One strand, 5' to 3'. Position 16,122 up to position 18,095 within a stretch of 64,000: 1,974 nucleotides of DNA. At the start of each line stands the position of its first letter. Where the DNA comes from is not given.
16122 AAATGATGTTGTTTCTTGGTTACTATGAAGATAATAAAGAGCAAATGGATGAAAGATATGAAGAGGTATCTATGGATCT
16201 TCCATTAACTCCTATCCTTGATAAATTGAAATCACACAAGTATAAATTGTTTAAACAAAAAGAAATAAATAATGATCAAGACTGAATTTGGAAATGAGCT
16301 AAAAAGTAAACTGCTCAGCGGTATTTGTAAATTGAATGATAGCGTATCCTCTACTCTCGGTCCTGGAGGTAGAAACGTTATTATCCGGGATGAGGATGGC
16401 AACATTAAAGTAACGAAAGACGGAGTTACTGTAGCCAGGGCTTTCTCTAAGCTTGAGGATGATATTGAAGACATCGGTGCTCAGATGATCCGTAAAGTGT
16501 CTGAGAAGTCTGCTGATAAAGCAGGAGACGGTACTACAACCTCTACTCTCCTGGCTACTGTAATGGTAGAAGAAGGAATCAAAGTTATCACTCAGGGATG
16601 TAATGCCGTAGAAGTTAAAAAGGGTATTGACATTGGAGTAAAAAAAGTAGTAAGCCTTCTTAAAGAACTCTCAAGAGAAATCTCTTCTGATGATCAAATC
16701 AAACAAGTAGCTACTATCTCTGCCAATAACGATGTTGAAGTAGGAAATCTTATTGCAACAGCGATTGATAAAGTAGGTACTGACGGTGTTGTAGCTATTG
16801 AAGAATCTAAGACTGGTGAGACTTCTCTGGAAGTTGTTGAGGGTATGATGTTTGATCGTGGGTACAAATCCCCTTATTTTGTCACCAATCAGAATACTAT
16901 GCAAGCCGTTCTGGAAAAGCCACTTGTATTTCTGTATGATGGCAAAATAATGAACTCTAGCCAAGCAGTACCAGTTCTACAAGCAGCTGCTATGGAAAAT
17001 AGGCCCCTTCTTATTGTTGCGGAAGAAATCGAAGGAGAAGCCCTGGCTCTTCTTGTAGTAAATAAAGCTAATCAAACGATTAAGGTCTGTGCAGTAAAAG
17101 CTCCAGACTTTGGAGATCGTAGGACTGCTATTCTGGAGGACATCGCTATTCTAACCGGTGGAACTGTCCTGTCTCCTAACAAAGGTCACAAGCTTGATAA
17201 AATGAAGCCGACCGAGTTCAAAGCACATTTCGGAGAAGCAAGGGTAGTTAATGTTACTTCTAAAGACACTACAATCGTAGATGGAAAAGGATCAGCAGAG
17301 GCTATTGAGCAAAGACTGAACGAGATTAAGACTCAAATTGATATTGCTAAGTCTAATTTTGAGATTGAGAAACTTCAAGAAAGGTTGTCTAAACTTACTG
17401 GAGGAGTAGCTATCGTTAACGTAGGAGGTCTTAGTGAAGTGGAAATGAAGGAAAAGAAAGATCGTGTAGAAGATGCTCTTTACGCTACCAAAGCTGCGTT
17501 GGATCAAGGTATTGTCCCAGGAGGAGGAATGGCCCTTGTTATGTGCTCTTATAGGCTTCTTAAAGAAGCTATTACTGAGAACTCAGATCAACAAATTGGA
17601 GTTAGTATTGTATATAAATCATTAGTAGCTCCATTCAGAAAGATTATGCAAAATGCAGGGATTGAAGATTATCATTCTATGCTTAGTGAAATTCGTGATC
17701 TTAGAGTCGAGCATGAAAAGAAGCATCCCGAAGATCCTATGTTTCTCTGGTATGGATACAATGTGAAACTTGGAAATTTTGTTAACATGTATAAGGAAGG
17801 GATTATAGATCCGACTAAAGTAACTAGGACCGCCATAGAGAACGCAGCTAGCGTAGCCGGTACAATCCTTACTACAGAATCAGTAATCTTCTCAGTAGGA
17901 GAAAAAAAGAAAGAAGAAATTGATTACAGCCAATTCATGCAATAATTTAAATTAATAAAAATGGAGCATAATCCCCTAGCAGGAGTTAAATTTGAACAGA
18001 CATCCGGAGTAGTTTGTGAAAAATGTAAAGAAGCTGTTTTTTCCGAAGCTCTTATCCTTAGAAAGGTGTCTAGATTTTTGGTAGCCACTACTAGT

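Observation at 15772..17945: Phage-encoded GroES-GroEL pair inside the replication module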

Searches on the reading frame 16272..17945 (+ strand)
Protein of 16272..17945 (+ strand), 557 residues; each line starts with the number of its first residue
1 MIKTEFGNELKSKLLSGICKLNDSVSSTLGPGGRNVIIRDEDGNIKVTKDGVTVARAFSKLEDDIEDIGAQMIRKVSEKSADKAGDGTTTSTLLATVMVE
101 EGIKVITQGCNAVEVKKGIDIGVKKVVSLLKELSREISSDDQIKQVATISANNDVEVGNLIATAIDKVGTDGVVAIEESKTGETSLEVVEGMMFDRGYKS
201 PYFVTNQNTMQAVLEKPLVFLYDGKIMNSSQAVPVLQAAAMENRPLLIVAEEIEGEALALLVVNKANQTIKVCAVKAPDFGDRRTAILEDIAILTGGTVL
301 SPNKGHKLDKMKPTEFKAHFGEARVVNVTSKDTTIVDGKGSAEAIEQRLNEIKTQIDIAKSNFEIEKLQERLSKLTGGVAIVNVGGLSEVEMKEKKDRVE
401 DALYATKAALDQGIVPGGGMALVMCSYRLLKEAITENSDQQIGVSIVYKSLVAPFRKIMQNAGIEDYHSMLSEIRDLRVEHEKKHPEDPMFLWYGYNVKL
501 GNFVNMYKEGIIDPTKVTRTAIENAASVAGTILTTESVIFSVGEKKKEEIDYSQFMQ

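Call 3: search_protein_families(library=pfam, proteins=[window:16272-17945:+], max_evalue=0.01)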
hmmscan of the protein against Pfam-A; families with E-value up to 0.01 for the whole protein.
window:16272-17945:+ (557 aa): 1 family
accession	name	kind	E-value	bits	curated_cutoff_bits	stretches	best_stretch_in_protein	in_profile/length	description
PF00118.29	Cpn60_TCP1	-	3.2e-65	221.2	34.3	1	21-540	1-487/490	TCP-1/cpn60 chaperonin family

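Call 4: search_protein_families(library=phrogs, proteins=[window:16272-17945:+], max_evalue=0.01)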
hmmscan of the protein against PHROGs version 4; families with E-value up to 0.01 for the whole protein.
window:16272-17945:+ (557 aa): 1 family
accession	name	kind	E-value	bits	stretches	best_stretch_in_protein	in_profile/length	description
phrog_5725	-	other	8.4e-149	497.6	1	6-545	9-537/540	chaperonin groEL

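Call 6: search_dna_similar(query=window:16272-17945:+, collection=phages, mode=protein, max_rows=40)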
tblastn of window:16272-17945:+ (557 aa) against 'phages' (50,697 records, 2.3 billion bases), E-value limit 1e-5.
Records with a match: 254; places in all: 254; records where one place covers at least 80% of the query: 204.
Best place of each record, by identity: <60% 254.
By first word of the organism name: Vibrio 85; Flavobacterium 73; Staphylococcus 11; Cellulophaga 9; Pseudomonas 9; Listeria 8; Bacillus 8; uncultured 7; Bacteriophage 7; Bacteroides 6; and 17 more.
By host as written in the record: - 82; Flavobacterium sp. BAL314 68; Staphylococcus aureus 8; Listeria monocytogenes 7; Flavobacterium sp. LMO8 4; Cellulophaga sp. HaHa_2_95 4; Pseudomonas aeruginosa 4; Bacillus subtilis 4; and 54 more.
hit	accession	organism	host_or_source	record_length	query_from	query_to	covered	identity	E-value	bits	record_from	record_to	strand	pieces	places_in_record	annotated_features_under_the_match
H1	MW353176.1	Flavobacterium phage vB_FspM_immuto_3-5A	Flavobacterium sp. LMO8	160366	6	556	99%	54.1%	6e-157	502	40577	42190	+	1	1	chaperonin GroEL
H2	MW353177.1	Flavobacterium phage vB_FspM_immuto_13-6C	Flavobacterium sp. LMO8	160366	6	556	99%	54.1%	6e-157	502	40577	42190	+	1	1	chaperonin GroEL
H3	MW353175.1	Flavobacterium phage vB_FspM_immuto_2-6A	Flavobacterium sp. LMO8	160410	6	556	99%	54.1%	6e-157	502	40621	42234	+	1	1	chaperonin GroEL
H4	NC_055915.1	Flavobacterium phage vB_FspM_immuto_2-6A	Flavobacterium sp. LMO8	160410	6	556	99%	54.1%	6e-157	502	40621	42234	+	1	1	chaperonin groEL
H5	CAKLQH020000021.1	Acinetobacter phage MD-2021a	not known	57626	5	546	97%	48.7%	3e-125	410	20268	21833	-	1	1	groL: chaperonin Cpn60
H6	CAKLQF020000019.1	Acinetobacter phage MD-2021a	not known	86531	5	546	97%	48.7%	3e-125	410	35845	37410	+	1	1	groL: chaperonin Cpn60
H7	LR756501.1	uncultured phage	metagenomic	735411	5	545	97%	45.9%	4e-126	413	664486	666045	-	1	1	record has no annotation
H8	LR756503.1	uncultured phage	metagenomic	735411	5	545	97%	45.9%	4e-126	413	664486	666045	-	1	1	record has no annotation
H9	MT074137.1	Bacteroides phage DAC16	Bacteroides thetaiotaomicron VPI-5485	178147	3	539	96%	46.3%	1e-120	397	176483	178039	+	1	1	hypothetical protein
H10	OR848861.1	Listeria phage LM 4-14-1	Listeria monocytogenes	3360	5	539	96%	46.4%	1e-125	400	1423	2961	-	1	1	record has no annotation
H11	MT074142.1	Bacteroides phage DAC23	Bacteroides thetaiotaomicron VPI-5490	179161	3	539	96%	46.1%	4e-120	396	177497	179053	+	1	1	hypothetical protein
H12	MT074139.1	Bacteroides phage DAC19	Bacteroides thetaiotaomicron VPI-5487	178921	3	539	96%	46.1%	4e-120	395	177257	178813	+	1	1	hypothetical protein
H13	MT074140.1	Bacteroides phage DAC20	Bacteroides thetaiotaomicron VPI-5488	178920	3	539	96%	46.1%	4e-120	395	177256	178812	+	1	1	hypothetical protein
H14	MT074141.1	Bacteroides phage DAC22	Bacteroides thetaiotaomicron VPI-5489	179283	3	539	96%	46.1%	4e-120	395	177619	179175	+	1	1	hypothetical protein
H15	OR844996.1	Staphylococcus phage SA 1306 Kay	Staphylococcus aureus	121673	1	549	99%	44.9%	3e-120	396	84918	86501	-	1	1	record has no annotation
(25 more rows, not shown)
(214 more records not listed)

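Call 7: get_annotated_region(hit=H1, flank=6000)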
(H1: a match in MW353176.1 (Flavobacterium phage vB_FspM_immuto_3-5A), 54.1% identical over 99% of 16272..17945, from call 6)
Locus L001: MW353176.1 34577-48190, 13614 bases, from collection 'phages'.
description: Flavobacterium phage vB_FspM_immuto_3-5A, complete genome.
organism: Flavobacterium phage vB_FspM_immuto_3-5A (NCBI taxid 2801478)
taxonomy: Viruses; Duplodnaviria; Heunggongvirae; Uroviricota; Caudoviricetes; Immutovirus
host: Flavobacterium sp. LMO8; source: Baltic Sea mesocosm; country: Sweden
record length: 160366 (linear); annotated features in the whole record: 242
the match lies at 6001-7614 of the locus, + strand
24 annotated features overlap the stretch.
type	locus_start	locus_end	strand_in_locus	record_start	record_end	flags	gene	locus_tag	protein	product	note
CDS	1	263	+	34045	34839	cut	-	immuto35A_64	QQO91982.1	DNA guanine transglycosylase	DNA_guanine transglycosylase (7-deazapurine in DNA), DpdA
CDS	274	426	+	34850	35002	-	-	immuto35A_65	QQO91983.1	hypothetical protein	-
CDS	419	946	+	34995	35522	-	-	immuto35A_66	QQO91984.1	phosphoribosylglycinamide formyltransferase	-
CDS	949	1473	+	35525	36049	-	-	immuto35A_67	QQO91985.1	thymidylate kinase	-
CDS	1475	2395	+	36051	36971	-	-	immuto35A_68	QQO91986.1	NADPH-dependent 7-cyano-7-deazaguanine reductase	NADPH-dependent 7-cyano-7-deazaguanine reductase (queosine biosynthesis), QueF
CDS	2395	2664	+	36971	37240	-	-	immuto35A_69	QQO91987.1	hypothetical protein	-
CDS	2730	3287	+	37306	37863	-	-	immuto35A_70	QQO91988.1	hypothetical protein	-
CDS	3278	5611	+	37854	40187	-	-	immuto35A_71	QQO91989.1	DNA polymerase family A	-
CDS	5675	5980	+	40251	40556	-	-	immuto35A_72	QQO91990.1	co-chaperonin GroES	Co-chaperonin GroES (HSP10), GroS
CDS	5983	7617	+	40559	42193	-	-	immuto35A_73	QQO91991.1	chaperonin GroEL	Chaperonin GroEL (HSP60 family), GroL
CDS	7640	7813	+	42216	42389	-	-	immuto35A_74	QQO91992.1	hypothetical protein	-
CDS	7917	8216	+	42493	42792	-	-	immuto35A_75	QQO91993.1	flagellar basal body-associated protein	Flagellar basal body-associated protein, FliL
CDS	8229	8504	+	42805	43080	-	-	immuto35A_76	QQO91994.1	hypothetical protein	-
CDS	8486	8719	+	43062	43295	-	-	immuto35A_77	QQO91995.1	Zn-finger protein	-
CDS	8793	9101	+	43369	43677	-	-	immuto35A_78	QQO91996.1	hypothetical protein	-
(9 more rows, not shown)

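Call 10: search_solved_structures(query=window:16272-17945:+, show_alignments=2, max_evalue=1e-20)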
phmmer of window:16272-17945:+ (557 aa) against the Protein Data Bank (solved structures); distinct sequences matched with E-value up to 1e-20: 69 (the best 60 are shown).
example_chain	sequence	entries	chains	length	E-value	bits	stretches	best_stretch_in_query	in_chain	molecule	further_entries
5da8_A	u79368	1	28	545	6.9e-160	536.6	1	6-547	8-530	60 kDa chaperonin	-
9rwr_A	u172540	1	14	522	5.2e-159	533.7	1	5-539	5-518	Ancestral Fibrobacteres-Chlorobi-Bacteroidetes Group Chaperonin (AFCB)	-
8wuw_A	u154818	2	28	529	4e-149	501.1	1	3-542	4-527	Chaperonin GroEL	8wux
8wuc_A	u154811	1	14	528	7e-147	493.7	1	5-540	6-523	Chaperonin GroEL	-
8wu4_A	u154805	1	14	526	8e-147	493.5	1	5-539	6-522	Chaperonin GroEL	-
6kfv_A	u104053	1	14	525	2.8e-144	485.1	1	5-540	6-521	60 kDa chaperonin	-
1iok_A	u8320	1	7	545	1.8e-142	479.1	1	4-545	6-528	CHAPERONIN 60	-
4pkn_G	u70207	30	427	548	5.3e-138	464.4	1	5-542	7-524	60 kDa chaperonin | Chaperonin GroEL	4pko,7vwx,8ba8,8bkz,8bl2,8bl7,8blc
1aon_A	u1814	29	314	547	5.4e-138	464.4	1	5-542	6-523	GROEL | groEL protein | 60 kDa chaperonin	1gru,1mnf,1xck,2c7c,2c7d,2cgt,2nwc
5opx_A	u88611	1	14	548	7.2e-138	463.9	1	5-542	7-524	60 kDa chaperonin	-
5opw_A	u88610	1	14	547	7.3e-138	463.9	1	5-542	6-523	60 kDa chaperonin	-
4v4o_A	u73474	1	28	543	8.5e-138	463.7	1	12-547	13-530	cpn60(GroEL)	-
3c9v_A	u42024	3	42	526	8.6e-138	463.7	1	5-540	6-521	60 kDa chaperonin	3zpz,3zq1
4hel_A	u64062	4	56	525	9.5e-138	463.5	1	5-540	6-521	60 kDa chaperonin 4 | Chaperonin GroEL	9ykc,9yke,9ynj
2eu1_A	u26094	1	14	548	1.2e-137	463.2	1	5-542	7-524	GROEL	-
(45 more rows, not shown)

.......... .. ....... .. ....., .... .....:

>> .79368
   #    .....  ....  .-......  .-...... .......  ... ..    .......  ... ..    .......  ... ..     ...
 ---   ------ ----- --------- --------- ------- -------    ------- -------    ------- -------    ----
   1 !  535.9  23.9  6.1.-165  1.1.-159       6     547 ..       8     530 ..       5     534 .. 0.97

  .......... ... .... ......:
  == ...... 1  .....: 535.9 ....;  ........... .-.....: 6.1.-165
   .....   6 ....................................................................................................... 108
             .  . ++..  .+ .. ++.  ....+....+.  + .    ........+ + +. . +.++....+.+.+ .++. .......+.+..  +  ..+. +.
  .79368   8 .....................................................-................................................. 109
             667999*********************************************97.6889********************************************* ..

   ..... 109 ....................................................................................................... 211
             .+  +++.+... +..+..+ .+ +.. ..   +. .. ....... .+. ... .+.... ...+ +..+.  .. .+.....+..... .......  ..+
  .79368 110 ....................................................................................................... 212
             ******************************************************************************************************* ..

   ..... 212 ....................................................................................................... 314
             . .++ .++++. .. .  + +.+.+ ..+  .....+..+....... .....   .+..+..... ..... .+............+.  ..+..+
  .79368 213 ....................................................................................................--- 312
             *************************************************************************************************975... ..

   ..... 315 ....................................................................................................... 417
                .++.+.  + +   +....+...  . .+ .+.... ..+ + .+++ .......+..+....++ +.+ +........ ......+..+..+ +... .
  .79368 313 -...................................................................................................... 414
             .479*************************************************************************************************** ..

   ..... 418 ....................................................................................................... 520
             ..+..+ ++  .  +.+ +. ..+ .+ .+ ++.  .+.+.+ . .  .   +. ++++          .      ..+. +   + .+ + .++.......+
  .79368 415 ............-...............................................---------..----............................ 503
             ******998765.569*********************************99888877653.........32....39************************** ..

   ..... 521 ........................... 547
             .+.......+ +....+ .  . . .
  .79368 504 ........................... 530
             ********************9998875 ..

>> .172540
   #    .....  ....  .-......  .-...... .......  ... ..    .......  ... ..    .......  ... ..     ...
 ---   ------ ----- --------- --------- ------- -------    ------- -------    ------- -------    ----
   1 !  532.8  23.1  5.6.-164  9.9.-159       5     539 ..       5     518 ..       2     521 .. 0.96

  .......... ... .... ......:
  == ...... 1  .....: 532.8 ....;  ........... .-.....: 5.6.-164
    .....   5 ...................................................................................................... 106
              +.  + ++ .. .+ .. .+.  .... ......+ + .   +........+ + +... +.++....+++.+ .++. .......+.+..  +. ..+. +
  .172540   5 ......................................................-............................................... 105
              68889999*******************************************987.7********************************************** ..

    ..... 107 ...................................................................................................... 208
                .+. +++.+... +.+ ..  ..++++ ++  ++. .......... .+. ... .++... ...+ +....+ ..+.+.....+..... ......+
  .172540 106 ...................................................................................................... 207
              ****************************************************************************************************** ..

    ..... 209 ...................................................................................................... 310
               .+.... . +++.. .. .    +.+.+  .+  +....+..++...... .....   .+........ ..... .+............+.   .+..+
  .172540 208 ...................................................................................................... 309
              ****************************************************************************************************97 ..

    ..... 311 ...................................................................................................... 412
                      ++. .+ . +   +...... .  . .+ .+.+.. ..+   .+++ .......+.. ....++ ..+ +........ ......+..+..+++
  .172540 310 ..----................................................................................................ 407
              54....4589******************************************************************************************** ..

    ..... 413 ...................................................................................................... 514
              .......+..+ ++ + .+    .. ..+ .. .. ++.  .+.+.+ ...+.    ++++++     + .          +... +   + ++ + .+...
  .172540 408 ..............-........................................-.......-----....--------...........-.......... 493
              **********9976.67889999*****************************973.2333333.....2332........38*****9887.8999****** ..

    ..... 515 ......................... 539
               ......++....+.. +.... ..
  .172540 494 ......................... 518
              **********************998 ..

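Call 13: find_related_loci(query=window:16272-17945:+, collection=viral_contigs, flank=6000)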
Query window:16272-17945:+ (557 aa) in viral_contigs; peptide patterns used: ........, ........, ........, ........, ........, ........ (x = any residue, [..] = any of these).
550 stretches matched a pattern; 547 encode a relative of the query (tblastn E <= 1e-3); the best 80 are kept; 80 distinct loci.
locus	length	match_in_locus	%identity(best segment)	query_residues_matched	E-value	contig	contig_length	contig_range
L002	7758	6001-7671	95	1-557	0e+0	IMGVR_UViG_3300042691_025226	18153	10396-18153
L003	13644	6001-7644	75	1-556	0e+0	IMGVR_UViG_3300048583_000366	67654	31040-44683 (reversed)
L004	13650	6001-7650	74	1-556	0e+0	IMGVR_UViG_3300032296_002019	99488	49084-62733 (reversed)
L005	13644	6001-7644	75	1-556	0e+0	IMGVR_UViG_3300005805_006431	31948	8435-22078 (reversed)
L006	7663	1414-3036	55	6-556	0e+0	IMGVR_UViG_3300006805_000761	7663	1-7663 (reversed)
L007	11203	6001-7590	53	6-556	0e+0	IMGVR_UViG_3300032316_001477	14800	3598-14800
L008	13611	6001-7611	53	6-556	0e+0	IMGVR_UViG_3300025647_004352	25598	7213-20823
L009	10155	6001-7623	55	6-556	1e-180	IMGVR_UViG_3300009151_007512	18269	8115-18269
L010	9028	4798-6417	55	6-556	2e-180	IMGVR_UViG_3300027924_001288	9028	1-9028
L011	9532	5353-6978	54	6-556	1e-180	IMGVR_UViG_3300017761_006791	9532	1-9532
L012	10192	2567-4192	54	6-556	1e-180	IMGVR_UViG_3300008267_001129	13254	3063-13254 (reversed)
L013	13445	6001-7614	53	6-556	2e-179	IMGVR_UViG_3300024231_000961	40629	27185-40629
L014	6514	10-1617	55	11-556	0e+0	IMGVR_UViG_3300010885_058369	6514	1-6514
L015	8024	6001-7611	54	3-548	3e-179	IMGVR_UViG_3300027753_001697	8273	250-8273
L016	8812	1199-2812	54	6-556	2e-179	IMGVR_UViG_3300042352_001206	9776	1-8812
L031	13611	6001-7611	54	6-556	4e-177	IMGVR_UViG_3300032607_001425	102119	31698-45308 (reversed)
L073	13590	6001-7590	53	6-550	2e-169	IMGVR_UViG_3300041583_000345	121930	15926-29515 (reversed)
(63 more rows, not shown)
